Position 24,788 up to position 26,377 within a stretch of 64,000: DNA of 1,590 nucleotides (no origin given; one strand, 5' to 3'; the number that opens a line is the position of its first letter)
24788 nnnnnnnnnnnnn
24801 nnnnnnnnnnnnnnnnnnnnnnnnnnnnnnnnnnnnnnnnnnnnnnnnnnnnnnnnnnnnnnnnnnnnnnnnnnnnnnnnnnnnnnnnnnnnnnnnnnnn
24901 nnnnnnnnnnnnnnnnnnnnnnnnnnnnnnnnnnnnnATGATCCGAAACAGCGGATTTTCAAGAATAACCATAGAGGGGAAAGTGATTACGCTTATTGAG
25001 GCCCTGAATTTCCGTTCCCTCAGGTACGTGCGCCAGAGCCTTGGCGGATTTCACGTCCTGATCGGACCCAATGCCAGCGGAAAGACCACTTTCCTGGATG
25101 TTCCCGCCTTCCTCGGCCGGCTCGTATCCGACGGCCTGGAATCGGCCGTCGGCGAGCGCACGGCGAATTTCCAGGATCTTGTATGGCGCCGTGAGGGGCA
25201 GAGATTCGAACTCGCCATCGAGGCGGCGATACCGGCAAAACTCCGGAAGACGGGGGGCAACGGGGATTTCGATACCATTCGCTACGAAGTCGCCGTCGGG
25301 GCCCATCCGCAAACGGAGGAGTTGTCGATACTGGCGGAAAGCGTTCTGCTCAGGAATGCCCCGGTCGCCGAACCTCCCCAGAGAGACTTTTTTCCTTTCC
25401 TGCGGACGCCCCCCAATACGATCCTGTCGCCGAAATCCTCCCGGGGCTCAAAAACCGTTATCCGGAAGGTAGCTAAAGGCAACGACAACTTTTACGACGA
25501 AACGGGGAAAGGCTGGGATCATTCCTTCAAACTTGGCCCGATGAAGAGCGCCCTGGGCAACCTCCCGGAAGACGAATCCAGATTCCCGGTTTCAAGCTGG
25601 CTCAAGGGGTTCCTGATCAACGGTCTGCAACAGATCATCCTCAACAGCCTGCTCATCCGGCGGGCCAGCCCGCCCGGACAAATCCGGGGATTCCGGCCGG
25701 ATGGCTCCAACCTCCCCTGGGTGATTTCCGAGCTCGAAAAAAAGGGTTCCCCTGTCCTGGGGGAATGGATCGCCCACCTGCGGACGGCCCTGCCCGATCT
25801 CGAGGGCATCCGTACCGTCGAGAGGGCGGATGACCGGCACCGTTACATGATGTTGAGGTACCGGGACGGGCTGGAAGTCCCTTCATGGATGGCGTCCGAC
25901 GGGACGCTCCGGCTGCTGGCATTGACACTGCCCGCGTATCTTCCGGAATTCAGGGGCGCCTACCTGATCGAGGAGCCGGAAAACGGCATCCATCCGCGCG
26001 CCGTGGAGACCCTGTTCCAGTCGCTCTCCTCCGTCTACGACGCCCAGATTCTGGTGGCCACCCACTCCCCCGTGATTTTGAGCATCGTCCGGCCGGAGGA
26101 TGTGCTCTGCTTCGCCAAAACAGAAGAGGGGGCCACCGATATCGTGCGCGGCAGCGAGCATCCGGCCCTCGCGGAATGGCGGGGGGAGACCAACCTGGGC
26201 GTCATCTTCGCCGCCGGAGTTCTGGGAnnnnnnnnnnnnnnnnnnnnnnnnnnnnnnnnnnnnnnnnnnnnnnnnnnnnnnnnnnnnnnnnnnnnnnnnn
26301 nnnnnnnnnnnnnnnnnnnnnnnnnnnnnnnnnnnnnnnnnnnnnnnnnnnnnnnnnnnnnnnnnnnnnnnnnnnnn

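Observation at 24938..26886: Candidate two-gene defence-like module: cytosolic ABC-type AAA_21 ATPase plus uncharacterised 219-aa partner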

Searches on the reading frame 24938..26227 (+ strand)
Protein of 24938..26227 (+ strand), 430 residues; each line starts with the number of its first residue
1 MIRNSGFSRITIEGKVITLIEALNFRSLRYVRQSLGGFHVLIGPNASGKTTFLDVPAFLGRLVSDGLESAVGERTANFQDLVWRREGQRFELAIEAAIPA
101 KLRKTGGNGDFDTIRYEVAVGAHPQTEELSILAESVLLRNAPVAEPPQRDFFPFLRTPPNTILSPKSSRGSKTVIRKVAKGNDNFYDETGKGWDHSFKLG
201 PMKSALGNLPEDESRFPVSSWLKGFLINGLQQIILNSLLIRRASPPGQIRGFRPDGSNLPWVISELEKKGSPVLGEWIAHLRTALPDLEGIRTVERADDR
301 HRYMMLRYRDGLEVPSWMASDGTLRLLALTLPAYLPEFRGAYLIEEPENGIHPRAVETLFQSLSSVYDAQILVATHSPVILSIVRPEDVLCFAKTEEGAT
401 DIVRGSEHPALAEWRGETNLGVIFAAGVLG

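Call 3: search_protein_families(library=pfam, proteins=[window:24938-26227:+], max_evalue=1)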
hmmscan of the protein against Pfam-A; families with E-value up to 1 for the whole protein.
window:24938-26227:+ (430 aa): 6 families
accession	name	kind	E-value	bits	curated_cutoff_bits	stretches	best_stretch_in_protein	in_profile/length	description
PF13304.12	AAA_21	-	1.7e-27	97.8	27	1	38-382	1-304/304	AAA domain, putative AbiEii toxin, Type IV TA system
PF13175.12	AAA_15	-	7.5e-12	46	32.1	2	310-380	292-373/374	AAA ATPase domain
PF11398.14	DUF2813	-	0.00069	19.5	21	1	342-389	287-333/372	Protein of unknown function (DUF2813)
PF02463.25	SMC_N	-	0.00074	19.4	40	1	17-59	2-47/220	RecF/RecN/SMC N terminal domain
PF13555.12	AAA_29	-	0.003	17.7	27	1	24-54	11-40/61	P-loop containing region of AAA domain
PF13476.12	AAA_23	-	0.11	13.5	27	1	24-54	6-37/201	AAA domain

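Call 4: search_protein_families(library=padloc, proteins=[window:24938-26227:+], max_evalue=1)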
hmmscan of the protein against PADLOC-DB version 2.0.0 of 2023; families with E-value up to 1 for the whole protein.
window:24938-26227:+ (430 aa): 126 families (the best 25 are shown)
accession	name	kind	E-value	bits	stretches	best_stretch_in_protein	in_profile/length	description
PDLC04182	HEC-01A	-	1.6e-40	137.3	1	17-421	4-392/406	-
PDLC04184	HEC-01A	-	5.6e-40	135.7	1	17-388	2-398/464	-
PDLC04178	HEC-01A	-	7.8e-34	115.4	2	235-405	178-356/399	-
PDLC04183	HEC-01A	-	4.6e-32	109.5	2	194-430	156-399/402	-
PDLC02980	AriA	-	1.1e-29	102.4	1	38-382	1-304/304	-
PDLC04135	mad3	-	2.4e-29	101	2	256-429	201-374/374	mads_3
PDLC04175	HEC-01A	-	8.6e-28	95.4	2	248-430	176-359/363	-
PDLC04176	HEC-01A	-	4e-25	87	2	253-404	190-343/371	-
PDLC04177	HEC-01A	-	1.4e-24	84.8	2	253-430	214-389/393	-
PDLC04179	HEC-01A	-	8.9e-24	82.4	2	249-399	270-423/459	-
PDLC04144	HEC-01B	-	1.4e-23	81.7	2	254-427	212-387/395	-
PDLC04180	HEC-01A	-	1.5e-23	81.6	2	280-402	213-344/382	-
PDLC04541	PDC-M25A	-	1.6e-23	81.4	2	252-403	185-336/380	-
PDLC04393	PDC-M07A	-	1e-19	68.9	2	254-429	221-405/435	-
PDLC02335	AbiLi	-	1.1e-19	68.7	1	36-408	76-265/326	AbiLi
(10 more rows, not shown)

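Call 5: search_protein_families(library=ncbifam, proteins=[window:24938-26227:+], max_evalue=1)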
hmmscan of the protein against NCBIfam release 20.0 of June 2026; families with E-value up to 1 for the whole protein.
window:24938-26227:+ (430 aa): 11 families
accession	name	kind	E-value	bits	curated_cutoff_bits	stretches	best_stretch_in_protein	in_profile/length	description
NF047739.1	antiphage_MADS3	equivalog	9.7e-151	502.7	420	1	16-429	1-427/427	methylation-associated defense system AAA family ATPase MAD3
NF041760.1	PtuA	equivalog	1e-07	31.3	500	1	339-403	377-442/524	retron Ec78 anti-phage system effector ATPase PtuA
TIGR00611.2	recf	equivalog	5.2e-05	22.6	172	1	19-62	3-47/339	DNA replication/repair protein RecF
NF038234.1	retron_eff_Eco8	equivalog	6e-05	21.8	250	1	343-382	277-326/679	retron Eco8 family effector endonuclease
TIGR04435.1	restrict_AAA_1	hypoth_equivalog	0.00041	19.2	300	1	337-400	417-490/568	restriction system-associated AAA family ATPase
TIGR03411.1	urea_trans_UrtD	equivalog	0.0064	16.2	304.1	1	36-55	28-47/242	urea ABC transporter ATP-binding protein UrtD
TIGR02169.1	SMC_prok_A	equivalog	0.02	12.5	729.4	1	18-113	3-95/1165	chromosome segregation protein SMC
TIGR01978.1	sufC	equivalog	0.032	13.6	212.8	0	35-55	25-45/243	Fe-S cluster assembly ATPase SufC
NF000355.4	ribo_prot_ABC_F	equivalog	0.049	12.5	380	0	40-54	343-357/499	ribosomal protection-like ABC-F family protein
NF040873.1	AztA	equivalog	0.064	12.8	220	0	38-57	20-39/191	zinc ABC transporter ATP-binding protein AztA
NF000171.1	ABCF_producer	exception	0.09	11.2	800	0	334-377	478-520/541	TlrC/CarA/OleB/SrmB family ABC-F type ribosomal protection protein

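Call 40: search_solved_structures(query=window:24983-26227:+, max_evalue=0.01, show_alignments=1)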
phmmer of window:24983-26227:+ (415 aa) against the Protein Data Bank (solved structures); distinct sequences matched with E-value up to 0.01: 13.
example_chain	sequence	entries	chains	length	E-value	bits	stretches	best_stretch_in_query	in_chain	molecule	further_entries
8ee4_A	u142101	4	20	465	2.4e-07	33.2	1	322-383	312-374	PtuA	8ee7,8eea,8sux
6p74_A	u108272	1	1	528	3.6e-07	32.6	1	320-406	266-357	Putative ATP-dependent endonuclease of the OLD family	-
9nnk_C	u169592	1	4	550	1.1e-05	27.7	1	275-385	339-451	Retreon I-A effector PtuA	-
9vkz_A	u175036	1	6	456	1.8e-05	27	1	279-383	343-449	Retron Ec78 probable ATPase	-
9vh1_D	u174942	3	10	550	2e-05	26.9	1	279-384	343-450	Retron Ec78 probable ATPase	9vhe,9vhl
9kjx_B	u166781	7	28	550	2.8e-05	26.4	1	276-385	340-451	AAA family ATPase | Retron I-A effector PtuA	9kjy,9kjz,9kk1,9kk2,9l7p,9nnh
9u9y_A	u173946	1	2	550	6.5e-05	25.2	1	276-385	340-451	AAA family ATPase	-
9nnb_C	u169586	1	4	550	7.4e-05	25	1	276-385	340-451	Retron I-A effector PtuA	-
9n69_A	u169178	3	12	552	0.00016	23.9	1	324-389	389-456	AAA family ATPase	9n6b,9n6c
2vf7_A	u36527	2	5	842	0.00037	22.7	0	296-352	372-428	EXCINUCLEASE ABC, SUBUNIT A. | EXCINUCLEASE ABC SUBUNIT A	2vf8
22bu_B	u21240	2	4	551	0.0042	19.2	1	284-379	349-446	AAA family ATPase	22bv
8ux9_B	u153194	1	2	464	0.0049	19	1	283-366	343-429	AriA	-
8v45_A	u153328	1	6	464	0.0049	19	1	283-366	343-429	AriA antitoxin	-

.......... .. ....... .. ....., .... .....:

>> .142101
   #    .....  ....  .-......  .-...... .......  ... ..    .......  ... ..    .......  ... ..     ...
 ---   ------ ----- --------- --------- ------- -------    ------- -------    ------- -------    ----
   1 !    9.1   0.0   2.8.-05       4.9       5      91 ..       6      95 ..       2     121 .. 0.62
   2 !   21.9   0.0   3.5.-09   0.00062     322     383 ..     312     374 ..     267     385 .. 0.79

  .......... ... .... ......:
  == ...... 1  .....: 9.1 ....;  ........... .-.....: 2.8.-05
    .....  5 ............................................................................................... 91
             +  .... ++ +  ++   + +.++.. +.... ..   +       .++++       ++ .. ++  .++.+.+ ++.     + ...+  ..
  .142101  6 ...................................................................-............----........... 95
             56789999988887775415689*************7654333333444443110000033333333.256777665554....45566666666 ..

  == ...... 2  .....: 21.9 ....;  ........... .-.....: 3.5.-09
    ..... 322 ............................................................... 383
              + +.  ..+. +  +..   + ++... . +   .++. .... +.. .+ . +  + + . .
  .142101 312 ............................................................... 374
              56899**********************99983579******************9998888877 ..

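Call 50: find_homologous_proteins(query=window:24983-26227:+, max_evalue=1e-10)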
Query window:24983-26227:+ (415 aa): 7847 proteins with E <= 1e-10 among 8000 candidates; the best 120 are listed.
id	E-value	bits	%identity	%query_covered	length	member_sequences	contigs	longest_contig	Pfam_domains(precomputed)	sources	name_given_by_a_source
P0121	7.8e-277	936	100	100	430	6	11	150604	PF13175.13,PF13304.13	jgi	-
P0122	7.1e-224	761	80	100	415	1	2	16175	PF13175.13,PF13304.13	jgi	jgi:predicted ATPase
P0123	5.9e-223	758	79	100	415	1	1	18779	PF13175.13,PF13304.13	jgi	jgi:predicted ATPase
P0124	3.4e-222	756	79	100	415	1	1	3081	PF13175.13,PF13304.13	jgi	jgi:predicted ATPase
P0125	1.2e-219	747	79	100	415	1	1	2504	PF13175.13,PF13304.13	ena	-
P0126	1.6e-218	744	79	100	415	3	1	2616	PF13175.13,PF13304.13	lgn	-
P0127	9.2e-218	741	78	100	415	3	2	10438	PF13175.13,PF13304.13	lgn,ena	-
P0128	2.0e-215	734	77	100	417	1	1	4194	PF13175.13,PF13304.13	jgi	jgi:predicted ATPase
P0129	4.9e-214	729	78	100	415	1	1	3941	PF13175.13,PF02463.26,PF13304.13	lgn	-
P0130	1.4e-212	724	78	100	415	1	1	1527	PF11398.15,PF13175.13,PF13304.13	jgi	jgi:predicted ATPase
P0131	4.1e-211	719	75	100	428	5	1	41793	PF11398.15,PF13175.13,PF13304.13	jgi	jgi:predicted ATPase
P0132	1.7e-210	717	77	100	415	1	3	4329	PF11398.15,PF13175.13,PF02463.26,PF13304.13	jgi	jgi:predicted ATPase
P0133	2.1e-206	704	78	96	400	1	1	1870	PF13175.13,PF13304.13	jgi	-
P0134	2.0e-205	701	73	100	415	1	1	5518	PF13175.13,PF13304.13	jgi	jgi:predicted ATPase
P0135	5.0e-204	696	73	100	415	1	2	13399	PF13175.13,PF13304.13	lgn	-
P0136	9.7e-203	692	73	100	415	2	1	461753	PF13175.13,PF13304.13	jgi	-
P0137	2.8e-202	690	73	100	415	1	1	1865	PF13175.13,PF13304.13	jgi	jgi:predicted ATPase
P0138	7.4e-202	689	73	100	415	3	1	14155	PF13175.13,PF13304.13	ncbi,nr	ncbi:MAG: ATP-binding protein [Deltaproteobacteria bacterium]|nr:ATP-binding protein [Deltaproteobac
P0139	7.9e-202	689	73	100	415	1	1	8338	PF11398.15,PF13175.13,PF13304.13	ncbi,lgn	-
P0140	3.9e-201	686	73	100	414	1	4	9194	PF11398.15,PF13175.13,PF13304.13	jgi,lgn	jgi:predicted ATPase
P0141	7.7e-201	685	73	100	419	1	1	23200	PF13175.13,PF02463.26,PF13304.13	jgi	jgi:predicted ATPase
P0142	2.2e-199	681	72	100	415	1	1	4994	PF11398.15,PF13175.13,PF13304.13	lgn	-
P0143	1.9e-198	678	72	100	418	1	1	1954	PF13175.13,PF13304.13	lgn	-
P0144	4.7e-198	676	72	100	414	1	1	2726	PF13175.13,PF13304.13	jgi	jgi:predicted ATPase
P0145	1.4e-197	675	72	100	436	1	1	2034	PF11398.15,PF13175.13,PF13304.13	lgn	-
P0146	2.4e-197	674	71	100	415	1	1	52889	PF13175.13,PF13304.13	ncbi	ncbi:MAG: ATP-binding protein [Planctomycetota bacterium]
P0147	3.4e-197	673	73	100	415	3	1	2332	PF13175.13,PF13304.13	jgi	jgi:predicted ATPase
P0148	5.2e-197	673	71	100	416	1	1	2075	PF11398.15,PF13175.13,PF13304.13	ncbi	-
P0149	5.2e-197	673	70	100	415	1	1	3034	PF13175.13,PF13304.13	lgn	-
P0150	5.7e-197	673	71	100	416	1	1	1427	PF13175.13,PF13304.13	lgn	-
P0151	6.2e-197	673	73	100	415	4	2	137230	PF13175.13,PF02463.26,PF13304.13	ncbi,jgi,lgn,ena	-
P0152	8.8e-197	672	72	100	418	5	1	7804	PF13175.13,PF02463.26,PF13304.13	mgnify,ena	mgnify:CR=1 FL=1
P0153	9.3e-197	672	72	100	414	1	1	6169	PF13175.13,PF13304.13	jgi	jgi:predicted ATPase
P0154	9.6e-197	672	71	100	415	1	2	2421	PF13175.13,PF13304.13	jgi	-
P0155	9.9e-197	672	71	100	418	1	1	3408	PF13175.13,PF13304.13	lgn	-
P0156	2.6e-196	671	71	100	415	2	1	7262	PF11398.15,PF13175.13,PF13304.13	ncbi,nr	ncbi:MAG: ATP-binding protein [Chloroflexi bacterium]|nr:ATP-binding protein [Chloroflexota bacteriu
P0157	4.3e-196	670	71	100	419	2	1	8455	PF11398.15,PF13175.13,PF02463.26,PF13304.13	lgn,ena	-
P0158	1.2e-195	668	71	100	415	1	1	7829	PF11398.15,PF13175.13,PF13304.13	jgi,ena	-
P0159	3.1e-195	667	71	100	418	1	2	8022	PF13175.13,PF02463.26,PF13304.13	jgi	jgi:predicted ATPase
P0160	1.1e-194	665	70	100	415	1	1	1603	PF13175.13,PF13304.13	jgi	jgi:predicted ATPase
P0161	1.4e-194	665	70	100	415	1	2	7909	PF13175.13,PF13304.13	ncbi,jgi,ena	jgi:predicted ATPase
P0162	2.0e-194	664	70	100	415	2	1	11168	PF11398.15,PF13175.13,PF13304.13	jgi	-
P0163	2.9e-194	664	71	100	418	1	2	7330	PF13175.13,PF02463.26,PF13304.13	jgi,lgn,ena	jgi:predicted ATPase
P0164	5.3e-194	663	71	100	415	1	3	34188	PF11398.15,PF13175.13,PF13304.13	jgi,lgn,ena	-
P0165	8.3e-194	662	72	100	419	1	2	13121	PF13175.13,PF02463.26,PF13304.13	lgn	-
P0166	1.1e-193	662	70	100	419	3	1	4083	PF13175.13,PF13304.13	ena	-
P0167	2.6e-193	661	69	100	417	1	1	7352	PF13175.13,PF13304.13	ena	-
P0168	2.7e-193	661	71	100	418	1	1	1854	PF13175.13,PF02463.26,PF13304.13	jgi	jgi:predicted ATPase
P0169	2.9e-193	661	71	100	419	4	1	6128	PF13175.13,PF02463.26,PF13304.13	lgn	-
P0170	7.9e-193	659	70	100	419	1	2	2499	PF13175.13,PF13304.13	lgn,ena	-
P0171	8.8e-193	659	70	100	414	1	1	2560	PF13175.13,PF13304.13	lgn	-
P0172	1.3e-192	658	70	100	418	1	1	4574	PF13175.13,PF13304.13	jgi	jgi:predicted ATPase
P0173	1.7e-192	658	71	100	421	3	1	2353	PF13175.13,PF13304.13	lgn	-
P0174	1.9e-192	658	71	100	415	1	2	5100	PF13175.13,PF13304.13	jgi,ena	-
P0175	2.3e-192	657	71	100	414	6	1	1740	PF13175.13,PF13304.13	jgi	jgi:predicted ATPase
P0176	2.5e-192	657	70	100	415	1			PF11398.15,PF13175.13,PF13304.13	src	-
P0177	2.7e-192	657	71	100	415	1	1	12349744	PF11398.15,PF13175.13,PF13304.13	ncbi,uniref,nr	ncbi:ATPase [Cystobacter fuscus]|uniref:ATPase n=1 Tax=Cystobacter fuscus TaxID=43 RepID=A0A250IVY5_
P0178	3.2e-192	657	69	100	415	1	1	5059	PF11398.15,PF13175.13,PF13304.13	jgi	-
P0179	7.6e-192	656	69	100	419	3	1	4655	PF13175.13,PF13304.13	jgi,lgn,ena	-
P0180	7.8e-192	656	70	100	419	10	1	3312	PF13175.13,PF13304.13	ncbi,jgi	jgi:predicted ATPase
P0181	1.1e-191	655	71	100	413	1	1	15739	PF13175.13,PF13304.13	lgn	-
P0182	1.4e-191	655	70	100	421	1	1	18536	PF13175.13,PF13304.13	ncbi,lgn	-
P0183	1.4e-191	655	69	100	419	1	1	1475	PF13175.13,PF13304.13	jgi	-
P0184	2.3e-191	654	71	100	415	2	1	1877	PF13175.13,PF13304.13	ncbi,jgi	jgi:predicted ATPase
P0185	3.0e-191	654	71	100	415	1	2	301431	PF11398.15,PF13175.13,PF13304.13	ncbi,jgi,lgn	jgi:predicted ATPase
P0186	4.1e-191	653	69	100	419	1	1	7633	PF13175.13,PF13304.13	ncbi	-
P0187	4.4e-191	653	70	100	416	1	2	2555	PF13175.13,PF13304.13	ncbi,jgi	jgi:predicted ATPase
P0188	5.0e-191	653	70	100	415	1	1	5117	PF11398.15,PF13175.13,PF13304.13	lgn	-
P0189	6.2e-191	653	70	100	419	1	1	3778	PF13175.13,PF13304.13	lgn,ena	-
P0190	8.1e-191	652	72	100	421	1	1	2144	PF13175.13,PF13304.13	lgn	-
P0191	1.1e-190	652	68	100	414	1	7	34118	PF13175.13,PF02463.26,PF13304.13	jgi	jgi:predicted ATPase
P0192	1.5e-190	652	70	100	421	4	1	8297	PF11398.15,PF13175.13,PF13304.13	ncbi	ncbi:MAG: ATP-binding protein [Bacillota bacterium]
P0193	1.7e-190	651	70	100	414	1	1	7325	PF13175.13,PF13304.13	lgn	-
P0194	3.4e-190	650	69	100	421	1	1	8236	PF13175.13,PF13304.13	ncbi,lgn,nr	ncbi:MAG: ATP-binding protein [Sulfurimicrobium sp.]|nr:ATP-binding protein [Sulfurimicrobium sp.]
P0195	4.6e-190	650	70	100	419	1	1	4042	PF13175.13,PF02463.26,PF13304.13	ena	-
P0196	5.2e-190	650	69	100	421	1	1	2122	PF13175.13,PF13304.13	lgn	-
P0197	5.3e-190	650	70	100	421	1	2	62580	PF13175.13,PF13304.13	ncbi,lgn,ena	-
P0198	1.1e-189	649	69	100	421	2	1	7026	PF13175.13,PF13304.13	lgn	-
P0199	1.3e-189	648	69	100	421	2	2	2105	PF13175.13,PF13304.13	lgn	-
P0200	3.2e-189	647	70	100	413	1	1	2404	PF13175.13,PF13304.13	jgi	jgi:predicted ATPase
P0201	4.7e-189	647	70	100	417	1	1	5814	PF13175.13,PF13304.13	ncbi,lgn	-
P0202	7.9e-189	646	68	100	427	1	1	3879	PF13175.13,PF13304.13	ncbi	ncbi:MAG: AAA family ATPase [Isosphaeraceae bacterium]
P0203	8.0e-189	646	69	100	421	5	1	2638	PF13175.13,PF13304.13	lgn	-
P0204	9.6e-189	646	68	100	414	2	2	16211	PF11398.15,PF13175.13,PF13304.13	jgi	jgi:predicted ATPase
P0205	1.1e-188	645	70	100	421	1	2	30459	PF13175.13,PF13304.13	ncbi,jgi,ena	ncbi:MAG: ATP-binding protein [Pedobacter sp.]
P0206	1.8e-188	645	68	100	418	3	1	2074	PF13175.13,PF02463.26,PF13304.13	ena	-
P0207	2.3e-188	644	70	100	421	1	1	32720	PF11398.15,PF13175.13,PF13304.13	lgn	-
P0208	2.6e-188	644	68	100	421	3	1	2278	PF13175.13,PF13304.13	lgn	-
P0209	4.6e-188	643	70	100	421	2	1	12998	PF13175.13,PF13304.13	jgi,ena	-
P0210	5.5e-188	643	68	100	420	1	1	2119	PF11398.15,PF13175.13,PF13304.13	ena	-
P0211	6.1e-188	643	68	100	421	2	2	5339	PF13175.13,PF13304.13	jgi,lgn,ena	-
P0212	6.4e-188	643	70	100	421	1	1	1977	PF13175.13,PF13304.13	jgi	jgi:predicted ATPase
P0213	6.5e-188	643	69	100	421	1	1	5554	PF13175.13,PF02463.26,PF13304.13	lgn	-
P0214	8.5e-188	642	69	100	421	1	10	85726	PF13175.13,PF13304.13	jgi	jgi:predicted ATPase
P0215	8.5e-188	642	69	100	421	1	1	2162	PF13175.13,PF13304.13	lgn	-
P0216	9.4e-188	642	70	100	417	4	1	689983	PF13175.13,PF13304.13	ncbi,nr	ncbi:MAG: ATP-binding protein [Bacillota bacterium]|nr:ATP-binding protein [Bacillota bacterium]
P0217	9.6e-188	642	69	100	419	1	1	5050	PF13175.13,PF13304.13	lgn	-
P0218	1.1e-187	642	68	100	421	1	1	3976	PF13175.13,PF13304.13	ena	-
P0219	1.2e-187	642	69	100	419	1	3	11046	PF13175.13,PF02463.26,PF13304.13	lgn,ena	-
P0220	1.3e-187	642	70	100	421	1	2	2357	PF13175.13,PF13304.13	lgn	-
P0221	1.4e-187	642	69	100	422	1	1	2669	PF13175.13,PF13304.13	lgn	-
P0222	1.8e-187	641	68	100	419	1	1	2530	PF13175.13,PF13304.13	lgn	-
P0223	1.8e-187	641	68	100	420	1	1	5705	PF11398.15,PF13175.13,PF13304.13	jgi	jgi:predicted ATPase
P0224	2.4e-187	641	69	100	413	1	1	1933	PF13175.13,PF13304.13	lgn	-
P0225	2.9e-187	641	68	100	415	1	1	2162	PF13175.13,PF02463.26,PF13304.13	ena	-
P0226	3.2e-187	641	69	100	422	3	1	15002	PF13175.13,PF13304.13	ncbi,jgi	-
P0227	3.8e-187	640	68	100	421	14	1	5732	PF13175.13,PF13304.13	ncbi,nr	ncbi:MAG: AAA family ATPase [Deltaproteobacteria bacterium]|nr:AAA family ATPase [Deltaproteobacteri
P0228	4.5e-187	640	70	100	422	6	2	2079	PF13175.13,PF13304.13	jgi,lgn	jgi:predicted ATPase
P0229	4.6e-187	640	69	100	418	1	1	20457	PF13175.13,PF13304.13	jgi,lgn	jgi:predicted ATPase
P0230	9.7e-187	639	70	100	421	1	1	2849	PF13175.13,PF13304.13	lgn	-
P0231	1.0e-186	639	70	100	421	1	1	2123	PF13175.13,PF13304.13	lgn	-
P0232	1.4e-186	638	67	100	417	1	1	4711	PF13175.13,PF13304.13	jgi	jgi:predicted ATPase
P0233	1.5e-186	638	68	100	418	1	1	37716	PF13175.13,PF13304.13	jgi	jgi:predicted ATPase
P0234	1.6e-186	638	67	100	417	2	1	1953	PF13175.13,PF13304.13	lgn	-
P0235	1.9e-186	638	67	100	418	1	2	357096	PF13175.13,PF13304.13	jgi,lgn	jgi:predicted ATPase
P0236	1.9e-186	638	68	100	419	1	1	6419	PF13175.13,PF13304.13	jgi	jgi:predicted ATPase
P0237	2.3e-186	638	68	100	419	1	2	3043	PF13175.13,PF13304.13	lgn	-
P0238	2.9e-186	637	69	100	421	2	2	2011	PF11398.15,PF13175.13,PF13304.13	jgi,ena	-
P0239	2.9e-186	637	68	100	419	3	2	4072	PF13175.13,PF13304.13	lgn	-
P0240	2.9e-186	637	68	100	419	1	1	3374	PF13175.13,PF13304.13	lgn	-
